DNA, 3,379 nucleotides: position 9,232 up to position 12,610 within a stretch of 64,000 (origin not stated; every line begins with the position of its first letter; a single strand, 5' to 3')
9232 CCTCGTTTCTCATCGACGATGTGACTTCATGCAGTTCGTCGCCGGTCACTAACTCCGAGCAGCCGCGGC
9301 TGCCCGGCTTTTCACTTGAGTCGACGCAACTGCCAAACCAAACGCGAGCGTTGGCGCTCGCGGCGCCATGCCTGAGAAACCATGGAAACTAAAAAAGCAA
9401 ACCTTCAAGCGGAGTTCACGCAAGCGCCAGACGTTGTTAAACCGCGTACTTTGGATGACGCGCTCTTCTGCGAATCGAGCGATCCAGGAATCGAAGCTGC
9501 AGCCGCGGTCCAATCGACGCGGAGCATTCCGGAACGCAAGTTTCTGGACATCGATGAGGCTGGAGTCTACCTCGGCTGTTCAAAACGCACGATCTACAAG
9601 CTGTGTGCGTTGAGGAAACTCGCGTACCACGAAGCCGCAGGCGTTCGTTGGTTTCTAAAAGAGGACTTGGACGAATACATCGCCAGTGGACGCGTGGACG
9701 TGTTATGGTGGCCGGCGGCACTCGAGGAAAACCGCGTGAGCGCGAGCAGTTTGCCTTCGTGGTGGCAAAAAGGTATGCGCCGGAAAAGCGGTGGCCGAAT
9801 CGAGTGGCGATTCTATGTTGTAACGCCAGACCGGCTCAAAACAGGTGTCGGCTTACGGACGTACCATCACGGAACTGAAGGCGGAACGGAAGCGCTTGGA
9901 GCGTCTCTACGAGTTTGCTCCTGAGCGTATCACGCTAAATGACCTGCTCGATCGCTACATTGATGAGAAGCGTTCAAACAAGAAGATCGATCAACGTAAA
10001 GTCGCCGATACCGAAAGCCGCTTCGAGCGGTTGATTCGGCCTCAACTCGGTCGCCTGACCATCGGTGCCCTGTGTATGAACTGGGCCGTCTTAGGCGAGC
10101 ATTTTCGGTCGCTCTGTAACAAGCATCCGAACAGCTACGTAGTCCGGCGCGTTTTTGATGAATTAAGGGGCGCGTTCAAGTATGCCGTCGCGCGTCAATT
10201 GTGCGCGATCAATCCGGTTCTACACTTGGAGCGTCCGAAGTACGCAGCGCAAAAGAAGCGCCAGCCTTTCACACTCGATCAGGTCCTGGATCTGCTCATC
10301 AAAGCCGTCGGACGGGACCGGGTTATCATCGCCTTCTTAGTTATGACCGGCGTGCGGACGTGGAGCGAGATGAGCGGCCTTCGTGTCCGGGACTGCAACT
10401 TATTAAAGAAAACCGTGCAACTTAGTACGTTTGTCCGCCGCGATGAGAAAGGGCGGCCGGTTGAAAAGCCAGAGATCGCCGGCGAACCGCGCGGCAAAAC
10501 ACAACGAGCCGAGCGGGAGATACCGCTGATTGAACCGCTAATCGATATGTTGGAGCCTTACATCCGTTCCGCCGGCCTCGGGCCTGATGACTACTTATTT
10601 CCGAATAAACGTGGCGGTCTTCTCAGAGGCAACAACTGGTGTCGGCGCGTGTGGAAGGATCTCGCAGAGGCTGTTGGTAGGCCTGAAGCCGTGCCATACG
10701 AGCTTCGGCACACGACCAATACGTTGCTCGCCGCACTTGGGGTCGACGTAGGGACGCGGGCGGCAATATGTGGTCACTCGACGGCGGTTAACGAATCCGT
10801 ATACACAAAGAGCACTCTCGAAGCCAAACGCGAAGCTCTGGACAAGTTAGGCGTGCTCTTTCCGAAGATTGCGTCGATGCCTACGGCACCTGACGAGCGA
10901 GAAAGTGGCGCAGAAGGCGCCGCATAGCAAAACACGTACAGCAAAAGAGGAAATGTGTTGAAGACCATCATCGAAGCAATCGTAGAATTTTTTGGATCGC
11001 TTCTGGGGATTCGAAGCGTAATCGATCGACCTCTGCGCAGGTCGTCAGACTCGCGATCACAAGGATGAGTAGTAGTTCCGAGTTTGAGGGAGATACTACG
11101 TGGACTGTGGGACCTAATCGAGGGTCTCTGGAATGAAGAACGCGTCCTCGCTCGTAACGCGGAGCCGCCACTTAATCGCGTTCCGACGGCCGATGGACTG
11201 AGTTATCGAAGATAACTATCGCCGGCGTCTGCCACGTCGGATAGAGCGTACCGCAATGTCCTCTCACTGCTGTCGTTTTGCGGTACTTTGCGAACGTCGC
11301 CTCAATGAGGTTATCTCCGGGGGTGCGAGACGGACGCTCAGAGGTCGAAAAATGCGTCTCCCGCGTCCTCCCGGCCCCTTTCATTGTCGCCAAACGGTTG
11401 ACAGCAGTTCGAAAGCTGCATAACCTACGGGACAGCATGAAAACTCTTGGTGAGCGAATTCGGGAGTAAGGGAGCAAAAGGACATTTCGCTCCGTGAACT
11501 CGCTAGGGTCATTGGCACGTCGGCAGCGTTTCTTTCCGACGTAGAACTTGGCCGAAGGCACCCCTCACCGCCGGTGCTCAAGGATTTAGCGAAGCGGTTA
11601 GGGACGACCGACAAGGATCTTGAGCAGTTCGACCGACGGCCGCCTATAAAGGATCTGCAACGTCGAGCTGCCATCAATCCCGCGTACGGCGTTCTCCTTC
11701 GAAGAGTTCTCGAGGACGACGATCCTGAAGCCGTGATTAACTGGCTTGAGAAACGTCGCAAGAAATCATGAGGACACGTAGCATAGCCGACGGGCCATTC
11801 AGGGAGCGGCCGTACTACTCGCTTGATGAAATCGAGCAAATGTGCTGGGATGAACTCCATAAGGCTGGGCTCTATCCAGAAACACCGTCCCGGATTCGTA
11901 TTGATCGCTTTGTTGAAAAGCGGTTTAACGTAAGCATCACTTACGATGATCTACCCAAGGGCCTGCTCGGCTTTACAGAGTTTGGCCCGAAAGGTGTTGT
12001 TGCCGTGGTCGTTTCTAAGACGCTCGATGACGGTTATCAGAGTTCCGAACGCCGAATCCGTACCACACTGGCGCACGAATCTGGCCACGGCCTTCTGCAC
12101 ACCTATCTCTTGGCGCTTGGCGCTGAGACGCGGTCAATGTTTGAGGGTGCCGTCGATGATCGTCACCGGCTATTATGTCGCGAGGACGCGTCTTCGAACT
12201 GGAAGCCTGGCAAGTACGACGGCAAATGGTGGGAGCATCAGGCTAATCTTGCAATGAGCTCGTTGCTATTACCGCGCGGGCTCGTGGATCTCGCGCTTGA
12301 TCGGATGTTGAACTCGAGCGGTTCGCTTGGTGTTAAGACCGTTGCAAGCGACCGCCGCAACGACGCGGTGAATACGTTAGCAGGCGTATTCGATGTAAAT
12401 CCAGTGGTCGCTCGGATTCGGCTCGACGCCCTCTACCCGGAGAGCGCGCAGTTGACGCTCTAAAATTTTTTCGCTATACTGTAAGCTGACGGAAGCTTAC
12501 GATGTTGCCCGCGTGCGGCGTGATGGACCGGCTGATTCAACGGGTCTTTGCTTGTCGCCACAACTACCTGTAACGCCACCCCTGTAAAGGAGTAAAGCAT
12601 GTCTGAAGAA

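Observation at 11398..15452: An XRE/ImmA-controlled Ubl-E2-JAB-E1 operon: a Bil-like bacterial ubiquitination-like system, possibly a distinct subtype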

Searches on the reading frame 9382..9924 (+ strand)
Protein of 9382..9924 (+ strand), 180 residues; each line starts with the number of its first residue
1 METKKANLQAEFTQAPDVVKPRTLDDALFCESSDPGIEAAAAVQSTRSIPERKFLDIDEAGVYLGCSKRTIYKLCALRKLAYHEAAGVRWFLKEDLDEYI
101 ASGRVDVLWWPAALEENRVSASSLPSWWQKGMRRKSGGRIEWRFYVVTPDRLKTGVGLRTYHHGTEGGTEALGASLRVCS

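Call 48: search_protein_families(library=pfam, max_evalue=0.001, proteins=[window:9382-9924:+])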
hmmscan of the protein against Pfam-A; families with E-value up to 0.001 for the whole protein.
window:9382-9924:+ (180 aa): 1 family
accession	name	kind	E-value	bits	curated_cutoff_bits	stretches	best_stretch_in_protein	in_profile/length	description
PF12728.13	HTH_17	-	4.3e-09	36.9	27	1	54-103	1-50/51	Helix-turn-helix domain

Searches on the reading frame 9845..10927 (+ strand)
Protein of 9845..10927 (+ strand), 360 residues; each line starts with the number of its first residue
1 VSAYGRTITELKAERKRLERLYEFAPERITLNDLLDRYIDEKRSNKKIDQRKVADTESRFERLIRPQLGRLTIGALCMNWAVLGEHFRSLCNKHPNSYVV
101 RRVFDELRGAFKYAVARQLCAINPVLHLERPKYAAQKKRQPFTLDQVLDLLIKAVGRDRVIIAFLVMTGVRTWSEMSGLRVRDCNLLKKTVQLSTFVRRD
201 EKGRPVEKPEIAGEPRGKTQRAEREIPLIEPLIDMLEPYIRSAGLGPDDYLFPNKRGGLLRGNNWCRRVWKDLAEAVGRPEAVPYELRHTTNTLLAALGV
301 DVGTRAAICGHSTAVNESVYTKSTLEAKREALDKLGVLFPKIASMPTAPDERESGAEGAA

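Call 49: search_protein_families(library=pfam, max_evalue=0.001, proteins=[window:9845-10927:+])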
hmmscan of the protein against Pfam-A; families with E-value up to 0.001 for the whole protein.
window:9845-10927:+ (360 aa): 1 family
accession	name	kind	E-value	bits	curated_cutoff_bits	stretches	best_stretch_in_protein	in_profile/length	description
PF00589.27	Phage_integrase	-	2.8e-13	50.5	27.1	1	156-323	22-168/172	Phage integrase family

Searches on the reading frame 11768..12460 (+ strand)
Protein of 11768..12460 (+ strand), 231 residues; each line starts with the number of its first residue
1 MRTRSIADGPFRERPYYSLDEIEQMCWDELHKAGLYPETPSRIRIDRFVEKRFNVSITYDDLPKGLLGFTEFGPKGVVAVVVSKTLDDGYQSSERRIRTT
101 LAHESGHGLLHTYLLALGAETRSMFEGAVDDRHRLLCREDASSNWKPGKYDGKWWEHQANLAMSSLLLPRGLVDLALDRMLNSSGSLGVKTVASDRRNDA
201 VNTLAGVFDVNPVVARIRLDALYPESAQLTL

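Call 6: search_protein_families(library=pfam, max_evalue=1, proteins=[window:11768-12460:+])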
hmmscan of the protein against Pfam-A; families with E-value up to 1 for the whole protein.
seq(231 aa): 2 families
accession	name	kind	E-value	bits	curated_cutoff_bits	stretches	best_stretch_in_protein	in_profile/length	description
PF06114.19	Peptidase_M78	-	0.0003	21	22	1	92-133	37-63/123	IrrE N-terminal-like domain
PF18571.6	VWA_3_C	-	0.18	12.1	25.8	0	198-219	9-31/47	von Willebrand factor type A C-terminal domain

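Call 7: search_protein_families(library=padloc, max_evalue=1, proteins=[window:11768-12460:+])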
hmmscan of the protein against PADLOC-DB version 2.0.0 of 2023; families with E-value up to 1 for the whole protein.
seq(231 aa): 5 families
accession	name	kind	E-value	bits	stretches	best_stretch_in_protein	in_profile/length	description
PDLC04141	capP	-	1e-08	33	1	42-174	21-119/242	capP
PDLC03954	RmrA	-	0.0027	14.7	1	92-113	203-224/380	-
PDLC03850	LmuA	-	0.029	10.8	1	74-199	383-506/604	-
PDLC03953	RmrA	-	0.038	11.2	1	94-114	205-225/373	-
PDLC03947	RmrA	-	0.065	10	1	92-114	203-225/383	-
